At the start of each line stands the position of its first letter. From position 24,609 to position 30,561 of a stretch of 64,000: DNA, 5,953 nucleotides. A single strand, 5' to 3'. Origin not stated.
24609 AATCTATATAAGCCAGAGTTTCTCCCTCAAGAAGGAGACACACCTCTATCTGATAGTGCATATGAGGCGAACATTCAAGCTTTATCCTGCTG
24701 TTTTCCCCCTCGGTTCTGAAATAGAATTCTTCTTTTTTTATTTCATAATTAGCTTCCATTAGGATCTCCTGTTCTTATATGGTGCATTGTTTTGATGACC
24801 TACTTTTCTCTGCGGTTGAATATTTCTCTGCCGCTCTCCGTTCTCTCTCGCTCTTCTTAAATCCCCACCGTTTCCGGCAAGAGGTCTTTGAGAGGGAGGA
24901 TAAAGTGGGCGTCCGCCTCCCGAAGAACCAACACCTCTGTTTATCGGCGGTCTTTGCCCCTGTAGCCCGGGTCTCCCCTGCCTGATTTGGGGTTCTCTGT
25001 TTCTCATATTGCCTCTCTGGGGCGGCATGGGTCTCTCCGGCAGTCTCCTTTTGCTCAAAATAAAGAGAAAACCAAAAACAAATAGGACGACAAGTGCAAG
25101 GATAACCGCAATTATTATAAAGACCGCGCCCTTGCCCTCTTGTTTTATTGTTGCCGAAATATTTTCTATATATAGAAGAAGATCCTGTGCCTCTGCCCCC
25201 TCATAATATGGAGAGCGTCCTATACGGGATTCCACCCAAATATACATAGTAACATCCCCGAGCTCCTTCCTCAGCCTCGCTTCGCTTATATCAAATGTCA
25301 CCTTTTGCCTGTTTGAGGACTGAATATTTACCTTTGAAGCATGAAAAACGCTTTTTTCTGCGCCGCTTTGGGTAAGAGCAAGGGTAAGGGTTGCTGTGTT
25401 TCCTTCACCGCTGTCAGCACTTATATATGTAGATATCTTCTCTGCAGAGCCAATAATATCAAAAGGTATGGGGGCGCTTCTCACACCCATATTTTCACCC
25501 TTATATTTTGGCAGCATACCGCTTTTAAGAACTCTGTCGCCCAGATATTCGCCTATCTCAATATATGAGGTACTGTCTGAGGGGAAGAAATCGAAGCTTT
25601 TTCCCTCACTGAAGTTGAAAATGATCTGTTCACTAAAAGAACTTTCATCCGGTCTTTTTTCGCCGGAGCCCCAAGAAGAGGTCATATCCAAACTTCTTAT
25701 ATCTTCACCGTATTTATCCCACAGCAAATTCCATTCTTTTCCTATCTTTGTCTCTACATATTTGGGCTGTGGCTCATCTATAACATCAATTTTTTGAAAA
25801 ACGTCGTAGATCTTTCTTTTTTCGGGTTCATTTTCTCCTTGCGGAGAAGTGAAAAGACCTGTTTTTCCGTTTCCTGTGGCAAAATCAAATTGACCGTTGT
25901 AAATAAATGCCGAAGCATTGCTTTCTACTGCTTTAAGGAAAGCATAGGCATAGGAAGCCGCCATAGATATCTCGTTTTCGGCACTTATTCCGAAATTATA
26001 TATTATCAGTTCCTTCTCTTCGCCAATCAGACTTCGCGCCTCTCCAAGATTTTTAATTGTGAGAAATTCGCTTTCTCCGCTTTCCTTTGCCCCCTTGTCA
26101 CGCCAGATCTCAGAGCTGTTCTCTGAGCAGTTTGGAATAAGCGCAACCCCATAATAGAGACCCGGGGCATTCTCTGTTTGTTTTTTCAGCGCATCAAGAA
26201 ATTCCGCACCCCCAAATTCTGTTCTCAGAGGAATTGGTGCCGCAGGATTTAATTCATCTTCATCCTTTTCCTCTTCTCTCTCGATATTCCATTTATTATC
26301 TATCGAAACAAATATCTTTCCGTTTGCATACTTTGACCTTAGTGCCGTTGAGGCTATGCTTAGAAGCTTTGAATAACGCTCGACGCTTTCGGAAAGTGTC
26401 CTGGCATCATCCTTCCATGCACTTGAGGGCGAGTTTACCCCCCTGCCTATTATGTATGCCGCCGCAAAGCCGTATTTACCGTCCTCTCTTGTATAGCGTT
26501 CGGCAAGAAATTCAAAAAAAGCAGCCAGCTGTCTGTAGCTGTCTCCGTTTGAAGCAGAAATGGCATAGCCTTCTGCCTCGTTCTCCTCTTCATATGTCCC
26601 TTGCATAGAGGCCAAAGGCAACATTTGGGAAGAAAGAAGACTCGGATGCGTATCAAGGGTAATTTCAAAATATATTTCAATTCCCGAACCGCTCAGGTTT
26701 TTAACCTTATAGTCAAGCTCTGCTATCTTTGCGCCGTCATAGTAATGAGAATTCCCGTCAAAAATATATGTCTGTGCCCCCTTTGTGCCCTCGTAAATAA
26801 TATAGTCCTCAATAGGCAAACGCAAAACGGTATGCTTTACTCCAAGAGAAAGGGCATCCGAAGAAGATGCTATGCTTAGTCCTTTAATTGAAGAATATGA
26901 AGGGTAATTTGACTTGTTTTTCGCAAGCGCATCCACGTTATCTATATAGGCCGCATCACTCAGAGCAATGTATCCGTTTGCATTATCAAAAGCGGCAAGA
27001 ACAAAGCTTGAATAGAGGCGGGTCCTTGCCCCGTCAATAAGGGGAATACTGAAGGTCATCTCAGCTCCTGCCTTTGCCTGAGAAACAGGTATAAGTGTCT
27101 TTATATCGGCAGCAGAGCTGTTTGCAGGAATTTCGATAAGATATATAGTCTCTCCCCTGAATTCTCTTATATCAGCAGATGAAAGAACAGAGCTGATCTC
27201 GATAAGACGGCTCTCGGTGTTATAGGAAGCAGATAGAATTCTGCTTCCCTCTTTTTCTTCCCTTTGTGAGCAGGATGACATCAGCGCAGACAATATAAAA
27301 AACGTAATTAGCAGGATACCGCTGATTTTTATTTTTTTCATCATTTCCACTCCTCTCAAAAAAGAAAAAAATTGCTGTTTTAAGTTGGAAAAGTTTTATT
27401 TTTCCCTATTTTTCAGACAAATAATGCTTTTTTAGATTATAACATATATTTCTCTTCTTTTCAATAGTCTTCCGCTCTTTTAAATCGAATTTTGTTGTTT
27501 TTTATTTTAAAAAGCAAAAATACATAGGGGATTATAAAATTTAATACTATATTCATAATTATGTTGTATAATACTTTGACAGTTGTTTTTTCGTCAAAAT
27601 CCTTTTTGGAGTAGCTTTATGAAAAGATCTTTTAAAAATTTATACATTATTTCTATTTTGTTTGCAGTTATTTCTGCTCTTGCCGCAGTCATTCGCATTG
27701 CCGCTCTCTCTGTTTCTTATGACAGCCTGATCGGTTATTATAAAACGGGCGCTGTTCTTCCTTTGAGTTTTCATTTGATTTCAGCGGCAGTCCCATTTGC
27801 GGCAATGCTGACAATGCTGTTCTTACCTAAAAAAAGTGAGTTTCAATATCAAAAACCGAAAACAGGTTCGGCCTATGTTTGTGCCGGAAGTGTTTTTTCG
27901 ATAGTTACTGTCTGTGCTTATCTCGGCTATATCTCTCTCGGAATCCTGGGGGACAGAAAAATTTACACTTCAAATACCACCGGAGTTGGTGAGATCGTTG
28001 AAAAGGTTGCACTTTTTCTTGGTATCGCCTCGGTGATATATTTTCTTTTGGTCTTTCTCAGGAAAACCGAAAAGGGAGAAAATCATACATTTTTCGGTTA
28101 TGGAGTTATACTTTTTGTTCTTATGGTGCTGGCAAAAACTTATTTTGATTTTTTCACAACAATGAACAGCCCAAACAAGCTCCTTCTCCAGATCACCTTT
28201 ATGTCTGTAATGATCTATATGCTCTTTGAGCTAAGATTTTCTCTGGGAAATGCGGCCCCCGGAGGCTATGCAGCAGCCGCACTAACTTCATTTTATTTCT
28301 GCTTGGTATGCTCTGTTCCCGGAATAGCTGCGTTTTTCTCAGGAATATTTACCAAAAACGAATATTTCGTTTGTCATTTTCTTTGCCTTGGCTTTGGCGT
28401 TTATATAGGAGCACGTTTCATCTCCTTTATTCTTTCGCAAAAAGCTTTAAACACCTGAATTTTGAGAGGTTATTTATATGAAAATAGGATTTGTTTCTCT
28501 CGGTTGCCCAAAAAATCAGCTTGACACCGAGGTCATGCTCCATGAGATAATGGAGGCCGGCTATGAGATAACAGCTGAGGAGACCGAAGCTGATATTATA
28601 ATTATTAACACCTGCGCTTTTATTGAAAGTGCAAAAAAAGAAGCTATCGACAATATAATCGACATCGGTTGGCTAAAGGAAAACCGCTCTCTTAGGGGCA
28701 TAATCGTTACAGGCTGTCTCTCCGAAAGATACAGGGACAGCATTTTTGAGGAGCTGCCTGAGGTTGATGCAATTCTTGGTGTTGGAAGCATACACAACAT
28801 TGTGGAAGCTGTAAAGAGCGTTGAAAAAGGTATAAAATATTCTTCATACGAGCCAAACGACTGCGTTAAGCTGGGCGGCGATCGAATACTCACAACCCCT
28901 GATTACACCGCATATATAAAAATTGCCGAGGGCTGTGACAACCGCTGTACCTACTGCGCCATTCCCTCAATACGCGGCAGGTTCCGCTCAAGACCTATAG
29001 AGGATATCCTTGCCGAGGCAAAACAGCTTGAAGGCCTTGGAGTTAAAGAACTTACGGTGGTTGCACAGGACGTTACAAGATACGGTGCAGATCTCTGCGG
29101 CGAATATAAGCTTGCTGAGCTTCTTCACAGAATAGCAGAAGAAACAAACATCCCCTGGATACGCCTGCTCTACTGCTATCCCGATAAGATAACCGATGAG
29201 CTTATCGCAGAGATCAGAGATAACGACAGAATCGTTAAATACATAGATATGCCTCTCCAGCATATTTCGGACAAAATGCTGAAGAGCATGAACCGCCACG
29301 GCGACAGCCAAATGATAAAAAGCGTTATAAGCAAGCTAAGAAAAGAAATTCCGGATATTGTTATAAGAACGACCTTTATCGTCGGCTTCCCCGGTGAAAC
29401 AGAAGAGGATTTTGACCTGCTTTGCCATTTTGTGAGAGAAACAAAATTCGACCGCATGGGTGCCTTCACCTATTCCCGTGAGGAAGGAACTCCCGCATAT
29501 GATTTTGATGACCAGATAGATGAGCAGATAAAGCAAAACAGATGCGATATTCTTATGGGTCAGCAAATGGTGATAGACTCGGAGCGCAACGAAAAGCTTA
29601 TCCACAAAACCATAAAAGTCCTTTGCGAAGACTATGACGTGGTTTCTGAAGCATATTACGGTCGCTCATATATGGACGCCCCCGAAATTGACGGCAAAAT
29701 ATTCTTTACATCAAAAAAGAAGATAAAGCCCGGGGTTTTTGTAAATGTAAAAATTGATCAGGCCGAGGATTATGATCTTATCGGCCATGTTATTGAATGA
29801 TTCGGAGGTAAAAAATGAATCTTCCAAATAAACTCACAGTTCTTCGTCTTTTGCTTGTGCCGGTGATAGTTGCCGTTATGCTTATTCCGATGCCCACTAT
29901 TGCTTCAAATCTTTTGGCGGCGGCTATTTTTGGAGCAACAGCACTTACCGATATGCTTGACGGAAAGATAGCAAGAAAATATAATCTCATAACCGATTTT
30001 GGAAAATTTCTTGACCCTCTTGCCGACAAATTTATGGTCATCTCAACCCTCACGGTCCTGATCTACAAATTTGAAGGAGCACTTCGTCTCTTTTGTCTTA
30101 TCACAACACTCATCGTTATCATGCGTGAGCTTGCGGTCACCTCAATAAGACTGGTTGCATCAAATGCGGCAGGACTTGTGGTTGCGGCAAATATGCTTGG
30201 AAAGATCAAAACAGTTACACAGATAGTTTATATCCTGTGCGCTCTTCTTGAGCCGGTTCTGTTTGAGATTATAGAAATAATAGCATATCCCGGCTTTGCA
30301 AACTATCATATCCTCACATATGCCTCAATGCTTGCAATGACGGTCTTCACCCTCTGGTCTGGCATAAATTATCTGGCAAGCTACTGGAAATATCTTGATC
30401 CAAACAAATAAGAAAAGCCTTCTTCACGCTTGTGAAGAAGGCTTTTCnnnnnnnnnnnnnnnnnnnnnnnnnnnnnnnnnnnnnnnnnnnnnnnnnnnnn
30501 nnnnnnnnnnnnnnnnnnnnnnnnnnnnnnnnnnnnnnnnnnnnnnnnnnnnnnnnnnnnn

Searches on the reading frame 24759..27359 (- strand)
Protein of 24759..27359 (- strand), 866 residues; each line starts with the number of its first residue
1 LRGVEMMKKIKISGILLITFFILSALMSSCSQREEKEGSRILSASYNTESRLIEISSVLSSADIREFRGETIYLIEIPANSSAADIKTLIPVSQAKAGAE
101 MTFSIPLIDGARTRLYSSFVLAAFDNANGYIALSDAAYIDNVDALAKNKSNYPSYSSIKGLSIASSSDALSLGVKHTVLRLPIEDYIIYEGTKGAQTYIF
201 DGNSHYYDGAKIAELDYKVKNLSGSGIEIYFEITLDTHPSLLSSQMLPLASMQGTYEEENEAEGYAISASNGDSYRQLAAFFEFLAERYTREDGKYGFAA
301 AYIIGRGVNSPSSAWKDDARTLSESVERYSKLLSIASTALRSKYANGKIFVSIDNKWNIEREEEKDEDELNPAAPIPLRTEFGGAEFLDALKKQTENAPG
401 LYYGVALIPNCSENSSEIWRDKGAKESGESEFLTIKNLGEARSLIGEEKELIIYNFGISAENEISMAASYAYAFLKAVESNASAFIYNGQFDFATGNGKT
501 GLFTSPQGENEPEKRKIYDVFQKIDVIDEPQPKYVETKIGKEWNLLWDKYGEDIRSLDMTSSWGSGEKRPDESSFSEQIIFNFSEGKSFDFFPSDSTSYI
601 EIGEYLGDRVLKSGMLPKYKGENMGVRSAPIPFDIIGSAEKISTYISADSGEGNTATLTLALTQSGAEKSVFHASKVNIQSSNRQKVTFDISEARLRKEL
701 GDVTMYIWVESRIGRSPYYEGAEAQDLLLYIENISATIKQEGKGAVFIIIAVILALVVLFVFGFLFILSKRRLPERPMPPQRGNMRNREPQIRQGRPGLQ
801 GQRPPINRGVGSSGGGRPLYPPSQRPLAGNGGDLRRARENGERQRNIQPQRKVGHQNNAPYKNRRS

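Call 83: search_protein_families(library=pfam, proteins=[window:24759-27359:-], max_evalue=0.00001)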
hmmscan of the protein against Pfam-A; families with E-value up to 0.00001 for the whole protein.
window:24759-27359:- (866 aa): 1 family
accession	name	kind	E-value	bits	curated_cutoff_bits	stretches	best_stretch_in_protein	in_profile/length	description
PF18989.5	DUF5722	-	2.8e-45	155.4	30.5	1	152-528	2-373/393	Family of unknown function (DUF5722)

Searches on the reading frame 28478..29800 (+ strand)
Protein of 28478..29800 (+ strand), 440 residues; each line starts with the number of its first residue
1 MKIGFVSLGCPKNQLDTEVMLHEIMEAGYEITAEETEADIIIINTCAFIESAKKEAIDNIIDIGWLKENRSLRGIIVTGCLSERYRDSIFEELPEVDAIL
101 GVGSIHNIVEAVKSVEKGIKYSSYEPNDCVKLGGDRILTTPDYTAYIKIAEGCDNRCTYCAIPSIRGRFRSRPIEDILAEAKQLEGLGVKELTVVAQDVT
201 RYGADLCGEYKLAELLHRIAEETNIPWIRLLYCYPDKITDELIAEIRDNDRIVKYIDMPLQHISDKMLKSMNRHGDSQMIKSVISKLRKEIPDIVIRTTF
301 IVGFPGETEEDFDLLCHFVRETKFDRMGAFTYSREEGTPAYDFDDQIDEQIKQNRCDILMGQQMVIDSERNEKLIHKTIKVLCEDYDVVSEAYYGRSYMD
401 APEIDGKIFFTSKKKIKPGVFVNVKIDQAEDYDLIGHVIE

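Call 83: search_protein_families(library=pfam, proteins=[window:28478-29800:+], max_evalue=0.00001)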
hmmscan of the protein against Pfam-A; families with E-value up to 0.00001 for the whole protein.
window:28478-29800:+ (440 aa): 3 families
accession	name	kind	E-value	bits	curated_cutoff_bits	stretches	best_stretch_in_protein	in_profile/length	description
PF04055.27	Radical_SAM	-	4e-27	95.8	29.5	1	148-318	2-165/166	Radical SAM superfamily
PF00919.26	UPF0004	-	1e-26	93.2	27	1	2-101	1-98/98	Uncharacterized protein family UPF0004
PF18693.7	TRAM_2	-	1.7e-20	73.4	27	1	377-439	3-63/63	TRAM domain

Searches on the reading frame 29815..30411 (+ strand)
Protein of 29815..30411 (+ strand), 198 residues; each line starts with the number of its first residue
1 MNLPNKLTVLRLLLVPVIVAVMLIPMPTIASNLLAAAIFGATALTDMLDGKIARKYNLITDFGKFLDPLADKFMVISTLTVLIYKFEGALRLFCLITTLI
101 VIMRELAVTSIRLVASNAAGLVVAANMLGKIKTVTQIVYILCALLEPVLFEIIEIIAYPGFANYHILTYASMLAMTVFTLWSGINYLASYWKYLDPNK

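Call 83: search_protein_families(library=pfam, proteins=[window:29815-30411:+], max_evalue=0.00001)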
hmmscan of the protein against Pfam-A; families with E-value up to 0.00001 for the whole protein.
window:29815-30411:+ (198 aa): 1 family
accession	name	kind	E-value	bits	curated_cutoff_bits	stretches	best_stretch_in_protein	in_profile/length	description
PF01066.26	CDP-OH_P_transf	-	6.4e-38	131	22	1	1-159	1-138/152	CDP-alcohol phosphatidyltransferase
